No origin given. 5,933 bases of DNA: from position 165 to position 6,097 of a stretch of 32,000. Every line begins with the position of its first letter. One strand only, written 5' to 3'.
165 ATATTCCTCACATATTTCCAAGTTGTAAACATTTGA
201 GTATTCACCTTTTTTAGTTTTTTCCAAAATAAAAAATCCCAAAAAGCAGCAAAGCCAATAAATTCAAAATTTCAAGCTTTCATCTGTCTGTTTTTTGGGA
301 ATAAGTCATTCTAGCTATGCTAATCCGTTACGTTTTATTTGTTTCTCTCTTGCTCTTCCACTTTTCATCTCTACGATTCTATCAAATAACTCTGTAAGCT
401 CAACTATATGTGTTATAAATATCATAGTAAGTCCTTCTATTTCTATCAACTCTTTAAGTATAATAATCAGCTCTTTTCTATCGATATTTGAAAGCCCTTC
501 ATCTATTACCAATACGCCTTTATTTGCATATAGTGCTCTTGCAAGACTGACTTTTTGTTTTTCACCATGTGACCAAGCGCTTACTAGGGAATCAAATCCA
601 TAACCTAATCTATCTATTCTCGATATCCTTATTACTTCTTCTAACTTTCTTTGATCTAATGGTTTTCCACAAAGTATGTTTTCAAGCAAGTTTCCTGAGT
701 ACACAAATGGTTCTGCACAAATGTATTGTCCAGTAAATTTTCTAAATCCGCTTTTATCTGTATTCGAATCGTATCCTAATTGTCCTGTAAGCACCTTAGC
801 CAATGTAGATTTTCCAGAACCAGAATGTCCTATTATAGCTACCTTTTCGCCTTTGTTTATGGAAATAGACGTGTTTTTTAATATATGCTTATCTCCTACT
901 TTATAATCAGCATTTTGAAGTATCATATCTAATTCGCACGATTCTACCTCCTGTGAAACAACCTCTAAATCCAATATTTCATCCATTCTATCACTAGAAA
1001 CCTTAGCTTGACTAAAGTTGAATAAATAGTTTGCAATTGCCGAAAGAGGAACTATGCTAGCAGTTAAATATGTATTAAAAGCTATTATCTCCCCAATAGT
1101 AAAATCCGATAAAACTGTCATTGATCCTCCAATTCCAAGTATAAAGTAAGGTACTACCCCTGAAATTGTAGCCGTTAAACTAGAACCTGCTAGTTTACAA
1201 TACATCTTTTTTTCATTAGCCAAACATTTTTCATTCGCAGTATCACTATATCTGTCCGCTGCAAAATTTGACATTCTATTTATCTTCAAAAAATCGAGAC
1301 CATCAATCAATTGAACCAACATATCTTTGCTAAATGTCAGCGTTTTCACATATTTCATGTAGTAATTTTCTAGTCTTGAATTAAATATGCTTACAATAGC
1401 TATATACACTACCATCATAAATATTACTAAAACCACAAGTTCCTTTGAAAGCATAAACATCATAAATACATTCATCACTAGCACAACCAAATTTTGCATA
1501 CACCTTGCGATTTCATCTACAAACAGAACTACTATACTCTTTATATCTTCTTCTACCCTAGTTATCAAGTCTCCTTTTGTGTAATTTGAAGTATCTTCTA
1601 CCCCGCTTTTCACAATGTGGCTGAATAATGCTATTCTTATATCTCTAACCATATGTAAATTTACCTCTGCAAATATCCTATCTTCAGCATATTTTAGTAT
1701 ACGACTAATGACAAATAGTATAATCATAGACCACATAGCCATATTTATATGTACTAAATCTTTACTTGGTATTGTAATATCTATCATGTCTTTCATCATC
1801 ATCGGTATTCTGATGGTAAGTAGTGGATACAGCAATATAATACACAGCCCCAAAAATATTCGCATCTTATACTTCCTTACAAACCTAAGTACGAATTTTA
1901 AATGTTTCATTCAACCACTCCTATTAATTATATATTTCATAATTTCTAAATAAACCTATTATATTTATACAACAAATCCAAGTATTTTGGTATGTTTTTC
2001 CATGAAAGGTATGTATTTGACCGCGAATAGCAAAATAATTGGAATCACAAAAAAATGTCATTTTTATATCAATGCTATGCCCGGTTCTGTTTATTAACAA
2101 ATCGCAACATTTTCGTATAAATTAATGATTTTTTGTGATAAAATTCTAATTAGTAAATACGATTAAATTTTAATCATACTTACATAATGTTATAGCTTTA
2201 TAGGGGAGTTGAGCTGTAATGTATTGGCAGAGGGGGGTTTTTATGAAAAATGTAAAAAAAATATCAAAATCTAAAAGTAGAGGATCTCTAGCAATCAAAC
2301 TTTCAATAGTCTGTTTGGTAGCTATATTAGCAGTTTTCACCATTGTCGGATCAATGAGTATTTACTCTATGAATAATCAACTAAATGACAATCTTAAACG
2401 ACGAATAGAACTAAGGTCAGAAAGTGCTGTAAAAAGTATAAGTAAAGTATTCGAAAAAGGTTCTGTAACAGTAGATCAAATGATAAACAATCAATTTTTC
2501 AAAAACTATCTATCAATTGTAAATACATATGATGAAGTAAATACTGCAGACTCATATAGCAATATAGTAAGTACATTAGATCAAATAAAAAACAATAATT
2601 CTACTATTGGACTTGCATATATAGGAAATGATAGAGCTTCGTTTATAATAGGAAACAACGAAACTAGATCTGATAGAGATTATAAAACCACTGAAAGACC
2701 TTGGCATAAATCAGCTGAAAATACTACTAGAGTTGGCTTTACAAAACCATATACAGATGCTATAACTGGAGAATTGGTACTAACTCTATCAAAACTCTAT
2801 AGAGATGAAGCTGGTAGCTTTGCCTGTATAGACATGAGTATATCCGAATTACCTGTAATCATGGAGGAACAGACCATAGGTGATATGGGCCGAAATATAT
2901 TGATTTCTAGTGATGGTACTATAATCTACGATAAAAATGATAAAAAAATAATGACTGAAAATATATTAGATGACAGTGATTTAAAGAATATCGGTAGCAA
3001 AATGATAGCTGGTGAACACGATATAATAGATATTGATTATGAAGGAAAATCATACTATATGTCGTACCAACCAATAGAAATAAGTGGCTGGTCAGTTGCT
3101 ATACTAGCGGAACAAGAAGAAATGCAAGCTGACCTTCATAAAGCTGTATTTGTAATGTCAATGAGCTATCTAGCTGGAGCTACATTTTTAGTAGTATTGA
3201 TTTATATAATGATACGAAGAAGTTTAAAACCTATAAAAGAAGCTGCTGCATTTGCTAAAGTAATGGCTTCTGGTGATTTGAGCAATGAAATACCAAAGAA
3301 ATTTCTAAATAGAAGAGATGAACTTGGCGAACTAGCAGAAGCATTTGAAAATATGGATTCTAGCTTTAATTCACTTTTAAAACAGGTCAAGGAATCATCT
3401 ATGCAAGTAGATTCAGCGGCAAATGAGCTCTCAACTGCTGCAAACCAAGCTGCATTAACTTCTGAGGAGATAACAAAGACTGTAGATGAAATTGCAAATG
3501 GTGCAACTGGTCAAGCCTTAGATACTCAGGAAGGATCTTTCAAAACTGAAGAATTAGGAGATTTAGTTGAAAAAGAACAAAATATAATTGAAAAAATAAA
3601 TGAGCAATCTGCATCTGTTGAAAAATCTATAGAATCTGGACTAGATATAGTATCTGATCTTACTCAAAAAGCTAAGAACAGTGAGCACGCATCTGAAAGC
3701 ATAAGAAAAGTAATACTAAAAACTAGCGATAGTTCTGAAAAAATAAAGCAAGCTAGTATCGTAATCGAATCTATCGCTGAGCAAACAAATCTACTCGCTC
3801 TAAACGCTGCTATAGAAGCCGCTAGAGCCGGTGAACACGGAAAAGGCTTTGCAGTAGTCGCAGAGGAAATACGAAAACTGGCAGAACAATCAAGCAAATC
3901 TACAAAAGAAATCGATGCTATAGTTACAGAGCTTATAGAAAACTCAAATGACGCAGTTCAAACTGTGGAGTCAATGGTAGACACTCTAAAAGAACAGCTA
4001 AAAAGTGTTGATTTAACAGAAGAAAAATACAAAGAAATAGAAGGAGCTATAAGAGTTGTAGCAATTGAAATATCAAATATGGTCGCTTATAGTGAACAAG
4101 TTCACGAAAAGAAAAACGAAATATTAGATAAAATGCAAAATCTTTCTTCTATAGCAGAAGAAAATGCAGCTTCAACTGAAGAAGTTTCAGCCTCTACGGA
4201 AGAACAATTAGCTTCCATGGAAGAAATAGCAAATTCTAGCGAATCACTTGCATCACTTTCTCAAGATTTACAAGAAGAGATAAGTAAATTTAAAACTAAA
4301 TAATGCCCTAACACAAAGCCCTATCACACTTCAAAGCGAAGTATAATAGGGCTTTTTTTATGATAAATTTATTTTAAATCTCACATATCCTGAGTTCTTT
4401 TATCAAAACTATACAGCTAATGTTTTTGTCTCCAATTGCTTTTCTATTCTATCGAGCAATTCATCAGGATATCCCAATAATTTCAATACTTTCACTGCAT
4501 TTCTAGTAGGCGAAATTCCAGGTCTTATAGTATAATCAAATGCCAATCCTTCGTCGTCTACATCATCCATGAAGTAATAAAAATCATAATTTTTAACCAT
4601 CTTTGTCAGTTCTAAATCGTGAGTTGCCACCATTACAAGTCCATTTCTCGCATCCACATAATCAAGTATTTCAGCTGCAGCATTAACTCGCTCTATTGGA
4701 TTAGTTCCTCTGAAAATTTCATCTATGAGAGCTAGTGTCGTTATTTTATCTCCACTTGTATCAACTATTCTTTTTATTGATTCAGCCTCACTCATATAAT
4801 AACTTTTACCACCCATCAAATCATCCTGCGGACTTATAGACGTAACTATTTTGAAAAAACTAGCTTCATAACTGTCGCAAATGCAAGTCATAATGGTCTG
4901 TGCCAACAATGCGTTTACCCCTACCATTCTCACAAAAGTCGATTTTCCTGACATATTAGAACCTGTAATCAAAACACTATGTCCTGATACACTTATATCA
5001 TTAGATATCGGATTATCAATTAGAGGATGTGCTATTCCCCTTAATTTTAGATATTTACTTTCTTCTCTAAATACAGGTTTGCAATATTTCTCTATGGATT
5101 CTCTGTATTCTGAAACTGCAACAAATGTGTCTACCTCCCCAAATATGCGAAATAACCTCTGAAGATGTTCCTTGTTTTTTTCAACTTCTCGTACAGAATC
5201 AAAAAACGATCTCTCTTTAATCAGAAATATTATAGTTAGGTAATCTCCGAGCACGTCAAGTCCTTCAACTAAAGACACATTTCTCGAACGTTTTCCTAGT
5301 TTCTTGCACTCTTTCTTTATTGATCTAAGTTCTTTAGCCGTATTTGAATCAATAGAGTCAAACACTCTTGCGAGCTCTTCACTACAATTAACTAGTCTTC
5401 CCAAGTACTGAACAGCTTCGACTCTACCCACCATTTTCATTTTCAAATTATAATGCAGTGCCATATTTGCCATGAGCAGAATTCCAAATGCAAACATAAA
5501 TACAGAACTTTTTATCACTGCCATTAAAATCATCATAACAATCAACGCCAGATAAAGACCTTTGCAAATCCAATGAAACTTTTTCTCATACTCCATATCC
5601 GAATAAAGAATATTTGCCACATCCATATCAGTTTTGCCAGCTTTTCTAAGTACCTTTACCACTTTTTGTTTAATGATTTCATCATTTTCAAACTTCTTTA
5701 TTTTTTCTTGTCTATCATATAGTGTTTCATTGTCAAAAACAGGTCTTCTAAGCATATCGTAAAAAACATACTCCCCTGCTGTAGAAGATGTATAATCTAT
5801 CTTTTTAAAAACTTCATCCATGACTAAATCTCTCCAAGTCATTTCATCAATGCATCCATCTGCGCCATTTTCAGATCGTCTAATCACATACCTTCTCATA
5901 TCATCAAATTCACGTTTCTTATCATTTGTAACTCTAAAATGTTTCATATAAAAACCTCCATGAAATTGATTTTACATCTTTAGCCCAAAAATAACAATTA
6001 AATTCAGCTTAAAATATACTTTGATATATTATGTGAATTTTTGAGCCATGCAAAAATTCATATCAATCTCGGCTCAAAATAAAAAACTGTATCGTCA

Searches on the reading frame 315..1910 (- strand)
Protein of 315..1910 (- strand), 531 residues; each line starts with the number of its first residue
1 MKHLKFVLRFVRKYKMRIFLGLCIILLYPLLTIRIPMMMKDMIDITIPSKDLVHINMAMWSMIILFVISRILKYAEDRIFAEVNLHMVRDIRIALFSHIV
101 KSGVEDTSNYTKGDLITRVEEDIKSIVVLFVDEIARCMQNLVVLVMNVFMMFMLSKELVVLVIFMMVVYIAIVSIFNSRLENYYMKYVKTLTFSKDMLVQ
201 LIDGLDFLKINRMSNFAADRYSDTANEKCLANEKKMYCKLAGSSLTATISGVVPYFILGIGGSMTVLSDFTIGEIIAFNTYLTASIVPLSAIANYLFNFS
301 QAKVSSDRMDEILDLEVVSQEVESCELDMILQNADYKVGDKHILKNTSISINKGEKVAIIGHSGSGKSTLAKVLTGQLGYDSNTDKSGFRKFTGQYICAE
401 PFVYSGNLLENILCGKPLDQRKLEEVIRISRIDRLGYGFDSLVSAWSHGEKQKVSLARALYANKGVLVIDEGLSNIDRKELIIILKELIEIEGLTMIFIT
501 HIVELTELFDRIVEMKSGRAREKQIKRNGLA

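Call 8: search_protein_families(library=ncbifam, proteins=[window:315-1910:-])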
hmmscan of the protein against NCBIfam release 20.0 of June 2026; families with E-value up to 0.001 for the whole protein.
window:315-1910:- (531 aa): 183 families (the best 25 are shown)
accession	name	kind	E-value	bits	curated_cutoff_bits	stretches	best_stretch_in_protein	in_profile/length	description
TIGR01193.1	bacteriocin_ABC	subfamily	6.5e-53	180.3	523.85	1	9-523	149-689/708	peptide cleavage/export ABC transporter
TIGR03375.1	type_I_sec_LssB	subfamily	1.1e-42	146.3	693.1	1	24-519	157-678/696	type I secretion system permease/ATPase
NF052233.1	CphA_assoc_ABC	equivalog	5.8e-41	140.6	880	1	7-522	175-722/766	cyanophycin metabolism-associated ABC transporter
TIGR01846.1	type_I_sec_HlyB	subfamily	4.3e-40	137.7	725.55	1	11-523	134-672/694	type I secretion system permease/ATPase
TIGR03797.1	NHLM_micro_ABC2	equivalog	6.3e-40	137.3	709.4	1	10-522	129-664/686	NHLP bacteriocin export ABC transporter permease/ATPase subunit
NF045998.1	cleave_ABC_plasm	equivalog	7.7e-39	133.5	500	1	13-492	150-648/673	Mbov_0121 family peptidase domain-containing ABC transporter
TIGR02203.1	MsbA_lipidA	equivalog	5.2e-38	130.9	602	1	7-523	5-549/572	lipid A export permease/ATP-binding protein MsbA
TIGR02868.1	CydC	equivalog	1.7e-37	129.3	329.05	1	66-501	62-528/530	thiol reductant ABC exporter subunit CydC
TIGR00958.1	3a01208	subfamily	2.9e-37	128.3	874.6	1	7-522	152-693/711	antigen peptide transporter 2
TIGR02857.1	CydD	equivalog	7.1e-35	120.9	435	2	305-515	293-529/529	thiol reductant ABC exporter subunit CydD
TIGR01842.1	type_I_sec_PrtD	subfamily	1.8e-34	119.2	510.15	1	15-521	5-532/544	type I secretion system permease/ATPase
TIGR02204.1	MsbA_rel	hypoth_equivalog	3.5e-33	115.1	780.4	1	2-521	4-553/576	ABC transporter, permease/ATP-binding protein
TIGR03796.1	NHLM_micro_ABC1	equivalog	4.1e-32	111.2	853.3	1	7-522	145-691/710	NHLP family bacteriocin export ABC transporter peptidase/permease/ATPase subunit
NF008364.0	PRK11160.1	equivalog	2.1e-31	109.1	630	1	68-524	71-556/575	heme ABC transporter ATP-binding protein/permease CydC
NF008056.1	PRK10790.1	equivalog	2.5e-29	102.3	746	1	3-526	10-558/584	SmdB family multidrug efflux ABC transporter permease/ATP-binding protein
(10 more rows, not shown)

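Call 24: find_encoding_contigs(protein=window:315-1910:-, flank=10000, max_places=4)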
Protein window:315-1910:- (531 aa): 2 contigs read that carry it; 1 place shown.
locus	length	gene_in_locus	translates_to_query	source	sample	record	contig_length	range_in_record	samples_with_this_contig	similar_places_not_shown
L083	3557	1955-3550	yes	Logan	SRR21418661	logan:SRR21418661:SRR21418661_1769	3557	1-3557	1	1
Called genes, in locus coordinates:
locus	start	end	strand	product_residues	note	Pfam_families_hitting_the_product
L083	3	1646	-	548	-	?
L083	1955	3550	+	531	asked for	PF00664:ABC_membrane, PF00005:ABC_tran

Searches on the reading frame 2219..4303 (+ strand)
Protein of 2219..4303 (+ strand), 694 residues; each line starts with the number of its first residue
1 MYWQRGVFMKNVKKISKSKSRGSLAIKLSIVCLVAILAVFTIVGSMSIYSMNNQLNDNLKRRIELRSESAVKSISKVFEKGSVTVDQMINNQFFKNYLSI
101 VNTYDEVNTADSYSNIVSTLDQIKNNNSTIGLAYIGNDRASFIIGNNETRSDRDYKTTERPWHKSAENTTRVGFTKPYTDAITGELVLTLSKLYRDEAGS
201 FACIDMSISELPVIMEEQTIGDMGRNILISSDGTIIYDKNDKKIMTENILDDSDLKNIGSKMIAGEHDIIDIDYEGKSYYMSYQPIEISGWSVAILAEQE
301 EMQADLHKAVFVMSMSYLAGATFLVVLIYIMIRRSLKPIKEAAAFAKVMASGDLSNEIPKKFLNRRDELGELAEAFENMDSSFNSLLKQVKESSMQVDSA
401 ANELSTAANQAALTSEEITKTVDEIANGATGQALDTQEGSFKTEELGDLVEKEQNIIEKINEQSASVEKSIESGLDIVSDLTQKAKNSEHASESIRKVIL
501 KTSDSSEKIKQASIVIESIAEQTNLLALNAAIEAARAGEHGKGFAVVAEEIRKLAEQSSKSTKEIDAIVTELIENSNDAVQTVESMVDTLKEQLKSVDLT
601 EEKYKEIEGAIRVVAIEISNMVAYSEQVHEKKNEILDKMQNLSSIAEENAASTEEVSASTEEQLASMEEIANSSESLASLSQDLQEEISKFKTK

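Call 8: search_protein_families(library=ncbifam, proteins=[window:2219-4303:+])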
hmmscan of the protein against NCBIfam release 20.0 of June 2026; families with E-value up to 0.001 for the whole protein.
window:2219-4303:+ (694 aa): 9 families
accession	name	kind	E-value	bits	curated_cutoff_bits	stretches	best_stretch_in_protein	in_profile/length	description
NF058645.1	MCPCtpMPsAe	equivalog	1e-31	110.3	900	1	287-692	181-557/558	methyl-accepting chemotaxis protein CtpM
NF011622.0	PRK15048.1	equivalog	2e-29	103.2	900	1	305-602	186-452/553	methyl-accepting chemotaxis protein II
NF047851.1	MCPCitTducer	equivalog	3.7e-29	102.2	900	1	309-608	191-459/553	methyl-accepting chemotaxis citrate transducer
NF050802.1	AspChtxCcaA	equivalog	7.8e-25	87.3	1300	1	456-636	516-692/700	aspartate chemotaxis receptor CcaA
NF011615.0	PRK15041.1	equivalog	5.8e-24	84.7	947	1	302-606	185-458/554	methyl-accepting chemotaxis protein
NF041847.1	transduc_aer2_vibrio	equivalog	1.6e-23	82.9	1200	1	377-600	480-689/804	aerotaxis transducer Aer2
NF007309.0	PRK09793.1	equivalog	5.9e-20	71.7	903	1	480-668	328-508/533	methyl-accepting chemotaxis protein IV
NF040691.1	MtrAB_MtrB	equivalog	4.2e-09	36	450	1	310-394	184-268/507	MtrAB system histidine kinase MtrB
NF002572.0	PRK02224.1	equivalog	0.0006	18.2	1087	1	366-606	390-627/888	DNA double-strand break repair ATPase Rad50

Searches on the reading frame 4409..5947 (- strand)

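Call 8: search_protein_families(library=ncbifam, proteins=[window:4409-5947:-])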
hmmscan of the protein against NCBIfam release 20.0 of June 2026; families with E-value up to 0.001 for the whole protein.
window:4409-5947:- (512 aa): 4 families
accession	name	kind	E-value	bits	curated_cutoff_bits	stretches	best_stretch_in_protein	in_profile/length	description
NF003810.1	PRK05399.1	equivalog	3.7e-38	131.7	480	1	245-506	517-790/793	DNA mismatch repair protein MutS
TIGR01070.1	mutS1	equivalog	9.2e-38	130.1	641.7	1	244-506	508-779/840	DNA mismatch repair protein MutS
TIGR01069.2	mutS2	equivalog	7.3e-26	90.7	400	1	253-508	255-514/790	endonuclease MutS2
NF052383.1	ATPase_KamC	equivalog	7.5e-26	91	300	1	254-454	233-439/508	lysine 5,6-aminomutase reactivase ATPase KamC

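Call 74: search_protein_families(library=pfam, proteins=[window:4409-5947:-], max_evalue=0.05)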
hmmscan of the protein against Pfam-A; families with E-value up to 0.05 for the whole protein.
window:4409-5947:- (512 aa): 6 families
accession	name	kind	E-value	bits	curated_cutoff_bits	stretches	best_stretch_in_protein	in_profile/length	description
PF00488.27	MutS_V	-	7.6e-26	91.7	30.2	1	325-505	1-184/188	MutS domain V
PF05192.23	MutS_III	-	2.7e-05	25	34.1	1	46-277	21-192/194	MutS domain III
PF13555.12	AAA_29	-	0.008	16.3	27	1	317-339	18-39/61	P-loop containing region of AAA domain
PF01580.24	FtsK_SpoIIIE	-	0.013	15.4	24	1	309-347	26-64/221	FtsK/SpoIIIE family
PF01121.26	CoaE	-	0.024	14.7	27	0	255-321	38-101/180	Dephospho-CoA kinase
PF20720.3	nSTAND3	-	0.05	13.7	27.2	0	323-396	18-93/155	Novel STAND NTPase 3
